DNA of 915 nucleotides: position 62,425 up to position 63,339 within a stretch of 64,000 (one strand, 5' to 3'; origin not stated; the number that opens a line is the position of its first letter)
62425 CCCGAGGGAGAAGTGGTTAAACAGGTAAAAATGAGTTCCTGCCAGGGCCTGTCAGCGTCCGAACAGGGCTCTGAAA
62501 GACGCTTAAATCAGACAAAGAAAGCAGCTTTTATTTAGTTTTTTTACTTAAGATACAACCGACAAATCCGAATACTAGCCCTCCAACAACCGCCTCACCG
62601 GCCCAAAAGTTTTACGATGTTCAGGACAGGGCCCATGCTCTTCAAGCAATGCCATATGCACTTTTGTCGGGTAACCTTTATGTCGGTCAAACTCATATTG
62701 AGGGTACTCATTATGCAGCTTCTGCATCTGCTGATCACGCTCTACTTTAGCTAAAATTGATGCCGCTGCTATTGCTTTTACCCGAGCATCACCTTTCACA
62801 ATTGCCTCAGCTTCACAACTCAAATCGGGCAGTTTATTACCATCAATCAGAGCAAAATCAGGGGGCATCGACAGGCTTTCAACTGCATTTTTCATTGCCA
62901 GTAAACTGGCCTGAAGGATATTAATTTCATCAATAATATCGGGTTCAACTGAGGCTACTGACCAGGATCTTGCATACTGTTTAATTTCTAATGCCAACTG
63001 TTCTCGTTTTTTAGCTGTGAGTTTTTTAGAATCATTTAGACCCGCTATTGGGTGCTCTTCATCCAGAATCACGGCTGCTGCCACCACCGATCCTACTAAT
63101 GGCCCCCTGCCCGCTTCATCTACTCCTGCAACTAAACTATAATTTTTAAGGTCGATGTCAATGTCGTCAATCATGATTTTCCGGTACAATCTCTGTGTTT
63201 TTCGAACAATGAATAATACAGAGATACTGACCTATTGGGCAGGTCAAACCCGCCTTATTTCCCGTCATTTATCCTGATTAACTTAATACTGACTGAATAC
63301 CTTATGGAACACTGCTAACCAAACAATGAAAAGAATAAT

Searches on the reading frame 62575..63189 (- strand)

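Call 69: search_protein_families(library=pfam, proteins=[window:62575-63189:-], max_evalue=1e-12)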
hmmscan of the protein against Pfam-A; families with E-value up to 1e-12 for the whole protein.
window:62575-63189:- (204 aa): 1 family
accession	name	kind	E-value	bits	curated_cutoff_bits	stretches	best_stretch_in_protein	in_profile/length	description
PF01351.25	RNase_HII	-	1.6e-39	136.3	25.8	1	21-194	1-195/199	Ribonuclease HII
